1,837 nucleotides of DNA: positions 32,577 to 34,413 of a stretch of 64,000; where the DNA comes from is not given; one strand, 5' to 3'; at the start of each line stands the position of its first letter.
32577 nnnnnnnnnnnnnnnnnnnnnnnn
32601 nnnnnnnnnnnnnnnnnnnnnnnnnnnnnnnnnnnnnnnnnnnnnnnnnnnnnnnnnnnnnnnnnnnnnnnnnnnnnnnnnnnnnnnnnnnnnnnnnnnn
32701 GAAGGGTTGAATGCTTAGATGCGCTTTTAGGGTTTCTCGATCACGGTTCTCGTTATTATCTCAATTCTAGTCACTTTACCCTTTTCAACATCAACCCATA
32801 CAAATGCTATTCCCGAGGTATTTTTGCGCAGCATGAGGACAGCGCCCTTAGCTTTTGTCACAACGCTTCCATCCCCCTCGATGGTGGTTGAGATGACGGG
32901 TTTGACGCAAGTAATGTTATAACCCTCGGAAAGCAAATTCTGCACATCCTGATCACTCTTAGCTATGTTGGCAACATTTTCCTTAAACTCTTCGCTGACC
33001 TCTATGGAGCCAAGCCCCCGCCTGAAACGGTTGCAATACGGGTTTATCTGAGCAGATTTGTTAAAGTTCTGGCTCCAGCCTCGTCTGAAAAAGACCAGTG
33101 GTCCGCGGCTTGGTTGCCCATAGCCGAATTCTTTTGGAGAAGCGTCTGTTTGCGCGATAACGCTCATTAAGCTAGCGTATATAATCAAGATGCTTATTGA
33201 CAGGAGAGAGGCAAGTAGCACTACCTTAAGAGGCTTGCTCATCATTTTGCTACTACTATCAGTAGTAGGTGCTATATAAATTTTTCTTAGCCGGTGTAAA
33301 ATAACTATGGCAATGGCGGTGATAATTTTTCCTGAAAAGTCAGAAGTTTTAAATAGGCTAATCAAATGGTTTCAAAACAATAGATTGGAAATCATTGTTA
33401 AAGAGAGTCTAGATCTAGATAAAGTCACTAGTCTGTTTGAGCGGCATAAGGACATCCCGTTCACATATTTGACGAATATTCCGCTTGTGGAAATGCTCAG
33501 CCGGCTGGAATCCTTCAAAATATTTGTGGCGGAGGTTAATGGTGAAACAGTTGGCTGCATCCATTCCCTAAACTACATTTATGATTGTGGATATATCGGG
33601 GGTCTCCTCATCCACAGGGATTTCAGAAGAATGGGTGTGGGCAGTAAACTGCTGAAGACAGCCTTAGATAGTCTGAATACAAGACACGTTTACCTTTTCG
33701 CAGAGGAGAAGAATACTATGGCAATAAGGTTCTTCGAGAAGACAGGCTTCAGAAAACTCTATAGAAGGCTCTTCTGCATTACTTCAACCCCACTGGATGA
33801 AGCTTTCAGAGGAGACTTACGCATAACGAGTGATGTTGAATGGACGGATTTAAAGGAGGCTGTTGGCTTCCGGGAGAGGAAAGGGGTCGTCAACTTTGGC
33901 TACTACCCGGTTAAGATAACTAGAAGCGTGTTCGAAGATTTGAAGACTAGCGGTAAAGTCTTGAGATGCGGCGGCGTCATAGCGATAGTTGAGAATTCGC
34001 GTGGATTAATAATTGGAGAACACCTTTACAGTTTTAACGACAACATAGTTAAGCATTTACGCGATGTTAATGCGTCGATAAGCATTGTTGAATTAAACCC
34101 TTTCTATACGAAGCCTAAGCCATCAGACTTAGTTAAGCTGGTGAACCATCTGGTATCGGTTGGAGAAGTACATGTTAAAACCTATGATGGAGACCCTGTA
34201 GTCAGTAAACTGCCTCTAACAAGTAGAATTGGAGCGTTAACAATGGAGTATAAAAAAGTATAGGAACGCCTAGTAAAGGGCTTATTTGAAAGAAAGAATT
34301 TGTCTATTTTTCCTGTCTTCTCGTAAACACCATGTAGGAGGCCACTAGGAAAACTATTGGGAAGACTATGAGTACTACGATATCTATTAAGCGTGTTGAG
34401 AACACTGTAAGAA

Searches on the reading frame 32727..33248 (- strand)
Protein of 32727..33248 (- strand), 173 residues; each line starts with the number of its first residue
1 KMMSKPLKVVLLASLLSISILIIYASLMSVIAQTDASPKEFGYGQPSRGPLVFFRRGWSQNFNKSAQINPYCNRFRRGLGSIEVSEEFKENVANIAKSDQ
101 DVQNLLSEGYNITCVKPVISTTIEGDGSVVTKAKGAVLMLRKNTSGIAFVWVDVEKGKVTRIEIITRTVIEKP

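Call 24: search_protein_families(library=pfam, proteins=[window:32727-33248:-], max_evalue=0.1)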
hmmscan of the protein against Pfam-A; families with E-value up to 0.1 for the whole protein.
window:32727-33248:- (173 aa): 0 families

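Call 64: find_homologous_proteins(query=window:32727-33248:-, max_evalue=0.001)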
Query window:32727-33248:- (173 aa): 155 proteins with E <= 0.001 among 217 candidates; the best 120 are listed.
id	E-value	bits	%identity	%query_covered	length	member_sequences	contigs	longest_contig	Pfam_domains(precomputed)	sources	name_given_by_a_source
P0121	7.2e-105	366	99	99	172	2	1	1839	-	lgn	-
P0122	2.4e-91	322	87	99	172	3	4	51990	-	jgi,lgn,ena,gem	jgi:hypothetical protein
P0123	8.6e-88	310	85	99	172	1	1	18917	-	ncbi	ncbi:MAG: hypothetical protein QXF52_08370 [Thermoproteota archaeon]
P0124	8.6e-77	275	87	84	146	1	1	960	-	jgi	jgi:hypothetical protein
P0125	2.2e-71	257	70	99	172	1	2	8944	-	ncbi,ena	-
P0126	1.2e-69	251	72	99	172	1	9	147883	-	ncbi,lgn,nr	ncbi:MAG: hypothetical protein QXU09_01295 [Thermoproteota archaeon]|nr:hypothetical protein [Candid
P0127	3.5e-69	250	69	100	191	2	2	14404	-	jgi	-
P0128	9.0e-68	245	70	99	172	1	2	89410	-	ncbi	ncbi:MAG: hypothetical protein ACUVQY_02435 [Thermoproteota archaeon]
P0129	4.2e-67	243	70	99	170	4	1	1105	-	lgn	-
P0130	1.0e-66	242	70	86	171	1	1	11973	-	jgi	jgi:hypothetical protein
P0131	8.9e-65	236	67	97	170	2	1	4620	-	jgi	-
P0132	4.5e-58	214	64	99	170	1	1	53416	-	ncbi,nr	ncbi:MAG: hypothetical protein RMI79_00020 [Nitrososphaerota archaeon]|nr:hypothetical protein [Nitr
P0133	2.8e-57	211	60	99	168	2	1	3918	-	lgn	-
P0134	1.9e-53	199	61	94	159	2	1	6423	-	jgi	-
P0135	2.3e-52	195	56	99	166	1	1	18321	-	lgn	-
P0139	8.9e-51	190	59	99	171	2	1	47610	-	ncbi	ncbi:MAG: hypothetical protein ACPL4E_06140 [Thermoproteota archaeon]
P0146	9.9e-41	157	54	99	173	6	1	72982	-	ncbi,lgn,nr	ncbi:MAG: hypothetical protein FGF51_00360 [Candidatus Brockarchaeota archaeon]|nr:hypothetical prot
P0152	4.1e-39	152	51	97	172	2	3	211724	-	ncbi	ncbi:MAG: hypothetical protein QW667_07915 [Candidatus Bathyarchaeia archaeon]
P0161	1.6e-35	141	65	64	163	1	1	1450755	-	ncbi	ncbi:MAG: hypothetical protein ACPLKQ_06380 [Candidatus Bathyarchaeales archaeon]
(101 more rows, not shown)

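Call 67: find_encoding_contigs(protein=P0126, flank=1500, max_places=1)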
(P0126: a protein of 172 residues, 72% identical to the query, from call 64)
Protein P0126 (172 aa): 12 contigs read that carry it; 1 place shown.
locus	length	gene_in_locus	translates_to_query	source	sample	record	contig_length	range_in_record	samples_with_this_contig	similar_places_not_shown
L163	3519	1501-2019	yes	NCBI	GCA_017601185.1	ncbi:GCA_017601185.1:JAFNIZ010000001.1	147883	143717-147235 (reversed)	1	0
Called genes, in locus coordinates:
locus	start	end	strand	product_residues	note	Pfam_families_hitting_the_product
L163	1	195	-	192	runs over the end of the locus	-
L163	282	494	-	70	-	-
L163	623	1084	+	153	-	-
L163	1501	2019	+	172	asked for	-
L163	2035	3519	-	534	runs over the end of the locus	PF04675:DNA_ligase_A_N, PF01068:DNA_ligase_A_M, PF09414:RNA_ligase (weak), PF04679:DNA_ligase_A_C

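Call 68: find_encoding_contigs(protein=P0132, flank=1500, max_places=1)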
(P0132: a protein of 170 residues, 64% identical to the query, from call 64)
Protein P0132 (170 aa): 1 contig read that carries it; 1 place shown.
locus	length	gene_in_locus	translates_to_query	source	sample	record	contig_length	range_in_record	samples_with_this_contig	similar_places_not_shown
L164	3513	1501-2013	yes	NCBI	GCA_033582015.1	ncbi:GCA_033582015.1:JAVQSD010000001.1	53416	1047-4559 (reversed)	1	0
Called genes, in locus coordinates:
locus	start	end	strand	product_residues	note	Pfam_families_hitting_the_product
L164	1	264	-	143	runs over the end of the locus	PF03965:Penicillinase_R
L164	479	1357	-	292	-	PF00583:Acetyltransf_1, PF13673:Acetyltransf_10, PF13508:Acetyltransf_7, PF08445:FR47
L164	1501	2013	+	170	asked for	-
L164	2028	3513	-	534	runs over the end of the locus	PF04675:DNA_ligase_A_N, PF01068:DNA_ligase_A_M, PF09414:RNA_ligase (weak), PF04679:DNA_ligase_A_C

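Call 69: find_encoding_contigs(protein=P0146, flank=1500, max_places=1)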
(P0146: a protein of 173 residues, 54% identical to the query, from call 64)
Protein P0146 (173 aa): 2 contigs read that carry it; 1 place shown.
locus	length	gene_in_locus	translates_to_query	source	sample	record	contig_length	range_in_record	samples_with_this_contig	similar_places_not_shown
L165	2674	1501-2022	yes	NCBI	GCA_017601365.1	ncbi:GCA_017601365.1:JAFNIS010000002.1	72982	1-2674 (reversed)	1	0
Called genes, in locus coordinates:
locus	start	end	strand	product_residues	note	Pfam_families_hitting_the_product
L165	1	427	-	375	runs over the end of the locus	PF01208:URO-D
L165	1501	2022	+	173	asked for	-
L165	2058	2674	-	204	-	?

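Call 70: find_encoding_contigs(protein=P0152, flank=1500, max_places=1)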
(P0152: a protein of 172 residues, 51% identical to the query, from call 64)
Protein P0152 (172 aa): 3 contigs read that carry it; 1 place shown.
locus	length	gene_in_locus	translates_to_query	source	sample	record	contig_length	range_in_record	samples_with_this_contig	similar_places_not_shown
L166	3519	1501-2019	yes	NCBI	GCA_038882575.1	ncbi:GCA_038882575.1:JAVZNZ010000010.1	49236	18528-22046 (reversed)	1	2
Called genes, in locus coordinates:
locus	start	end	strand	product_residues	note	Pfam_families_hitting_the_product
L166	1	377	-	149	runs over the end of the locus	PF26119:DUF8036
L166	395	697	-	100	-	PF25213:HVO_A0261_N (weak), PF01022:HTH_5, PF12840:HTH_20 (weak)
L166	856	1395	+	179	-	PF00881:Nitroreductase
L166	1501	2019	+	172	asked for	-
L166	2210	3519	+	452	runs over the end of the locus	PF12704:MacB_PCD, PF02687:FtsX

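Call 71: find_encoding_contigs(protein=P0161, flank=1500, max_places=1)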
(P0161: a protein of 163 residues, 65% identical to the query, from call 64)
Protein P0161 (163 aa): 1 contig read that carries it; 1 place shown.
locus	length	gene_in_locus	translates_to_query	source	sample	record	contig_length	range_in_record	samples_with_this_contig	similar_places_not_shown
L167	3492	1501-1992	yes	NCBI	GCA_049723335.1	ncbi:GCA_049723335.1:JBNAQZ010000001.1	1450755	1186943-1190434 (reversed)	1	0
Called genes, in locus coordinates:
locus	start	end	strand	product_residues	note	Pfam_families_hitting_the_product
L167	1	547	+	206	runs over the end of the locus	PF12804:NTP_transf_3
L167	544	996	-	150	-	PF26119:DUF8036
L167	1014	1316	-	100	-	PF01022:HTH_5, PF12840:HTH_20 (weak)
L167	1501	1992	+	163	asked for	-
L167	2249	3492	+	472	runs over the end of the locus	PF12704:MacB_PCD (weak), PF02687:FtsX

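Call 72: find_encoding_contigs(protein=P0139, flank=1500, max_places=1)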
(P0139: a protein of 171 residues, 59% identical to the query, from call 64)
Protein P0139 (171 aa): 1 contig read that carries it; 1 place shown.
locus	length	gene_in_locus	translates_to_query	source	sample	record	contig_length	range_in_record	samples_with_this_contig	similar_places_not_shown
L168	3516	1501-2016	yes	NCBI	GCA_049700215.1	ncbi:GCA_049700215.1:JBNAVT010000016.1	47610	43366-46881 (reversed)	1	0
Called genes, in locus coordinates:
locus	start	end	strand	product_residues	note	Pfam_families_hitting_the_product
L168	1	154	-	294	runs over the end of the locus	PF01208:URO-D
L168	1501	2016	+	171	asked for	-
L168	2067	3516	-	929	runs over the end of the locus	PF00270:DEAD, PF04851:ResIII, PF00271:Helicase_C, PF19306:WHD_Lhr, PF08494:DEAD_assoc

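Call 74: predict_structure(alignment_id=A4)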
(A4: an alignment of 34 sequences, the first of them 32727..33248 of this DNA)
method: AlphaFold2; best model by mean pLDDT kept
length: 173 residues; sequences in the alignment: 34
mean_pLDDT: 71.2   pTM: 0.52
mean pLDDT of the five models: 71.2, 69.8, 69.4, 67.5, 67.0
residues with pLDDT >= 90: 52; 70-90: 56; 50-70: 17; < 50: 48
segments of 3 or more residues with pLDDT < 50: 33-80
pLDDT, mean of each block of 10 residues (from residue 1): 64 78 69 42 37 38 30 42 79 97 97 88 82 89 91 95 89 87
secondary structure, 60 per line:
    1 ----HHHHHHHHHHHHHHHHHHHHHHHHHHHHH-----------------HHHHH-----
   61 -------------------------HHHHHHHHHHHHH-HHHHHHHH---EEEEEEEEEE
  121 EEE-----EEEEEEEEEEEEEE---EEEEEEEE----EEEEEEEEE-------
elements in order: H5-33 H51-55 H86-98 H100-107 E111-123 E129-142 E146-153 E158-166

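Call 77: fold_search(model_id=the predicted structure, library=pdb)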
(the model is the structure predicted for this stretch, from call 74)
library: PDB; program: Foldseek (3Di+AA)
matches with E <= 10: 771; with E <= 0.001: 0
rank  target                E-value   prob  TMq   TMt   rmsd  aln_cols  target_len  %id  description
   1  7o5y_C                2.8e-02  0.33  0.17  0.21  18.8       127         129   13  PilA minor pilin of Streptococcus sanguinis type IV pili (released 2022-04-20)
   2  7o5y_B                6.1e-02  0.38  0.19  0.24  17.2       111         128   14  PilA minor pilin of Streptococcus sanguinis type IV pili (released 2022-04-20)
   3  7o5y_A                6.9e-02  0.28  0.17  0.22  18.8       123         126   13  PilA minor pilin of Streptococcus sanguinis type IV pili (released 2022-04-20)
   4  3zef_E                9.9e-02  0.80  0.18  0.03   3.9        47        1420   13  Crystal structure of Prp8:Aar2 complex: second crystal form at 3.1 Angstrom resolution (released 2013-01-30)
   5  7o5y_D                1.3e-01  0.21  0.18  0.23  18.6       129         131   13  PilA minor pilin of Streptococcus sanguinis type IV pili (released 2022-04-20)
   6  3e9p_A                1.3e-01  0.69  0.20  0.14   8.6        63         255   14  Crystal Structure of Yeast Prp8, Residues 1827-2092 (released 2008-10-07)
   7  4ilg_B                1.5e-01  0.69  0.18  0.13   3.7        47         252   15  Crystal structure of Aar2p in complex with the Prp8p RNaseH and Jab1/MPN domains (released 2013-03-13)
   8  7pjh_B                1.5e-01  0.66  0.21  0.15   8.5        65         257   11  Crystal structure of the human spliceosomal maturation factor AAR2 bound to the RNAse H domain of PRPF8 (released 2022-11-02)
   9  5xjc_A                1.5e-01  0.60  0.21  0.02   8.7        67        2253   12  Cryo-EM structure of the human spliceosome just prior to exon ligation at 3.6 angstrom (released 2017-07-05)
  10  7dvq_A                1.6e-01  0.75  0.20  0.02   3.3        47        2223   11  Cryo-EM Structure of the Activated Human Minor Spliceosome (minor Bact Complex) (released 2021-03-31)
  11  5wsg_A                1.7e-01  0.82  0.20  0.02   2.3        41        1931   15  Cryo-EM structure of the Catalytic Step II spliceosome (C* complex) at 4.0 angstrom resolution (released 2017-01-25)
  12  4jk9_A                1.7e-01  0.80  0.20  0.16   3.0        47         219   11  Open and closed forms of wild-type human PRP8 RNase H-like domain with bound Co ion (released 2013-05-22)
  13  5lj3_A                1.7e-01  0.77  0.20  0.02   3.0        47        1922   15  Structure of the core of the yeast spliceosome immediately after branching (released 2016-08-03)
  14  5lj5_A                1.7e-01  0.77  0.20  0.02   3.0        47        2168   15  Overall structure of the yeast spliceosome immediately after branching. (released 2016-08-31)
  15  8i0r_A                1.7e-01  0.72  0.19  0.02   5.8        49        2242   10  The cryo-EM structure of human Bact-I complex (released 2024-07-31)
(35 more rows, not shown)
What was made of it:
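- Tried and rejected: Foldseek against PDB found nothing below E=0.03 (call 77).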

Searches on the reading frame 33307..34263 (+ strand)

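Call 24: search_protein_families(library=pfam, proteins=[window:33307-34263:+], max_evalue=0.1)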
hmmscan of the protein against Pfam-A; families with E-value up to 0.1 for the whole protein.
window:33307-34263:+ (318 aa): 6 families
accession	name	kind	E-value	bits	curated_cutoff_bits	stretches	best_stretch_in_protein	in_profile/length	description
PF00583.31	Acetyltransf_1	-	2.5e-16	60.5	20.7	1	64-148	28-116/116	Acetyltransferase (GNAT) family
PF13508.13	Acetyltransf_7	-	6.8e-14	52.4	27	1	70-149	3-83/84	Acetyltransferase (GNAT) domain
PF13673.13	Acetyltransf_10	-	4.2e-11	43.4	23.6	1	60-151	22-110/128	Acetyltransferase (GNAT) domain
PF08445.16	FR47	-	1.5e-08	35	22.1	1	93-154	20-83/86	FR47-like protein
PF13302.13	Acetyltransf_3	-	0.0018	19.4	25.4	1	17-149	14-138/138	Acetyltransferase (GNAT) domain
PF13527.13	Acetyltransf_9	-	0.0046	17.4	25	1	68-131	39-112/127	Acetyltransferase (GNAT) domain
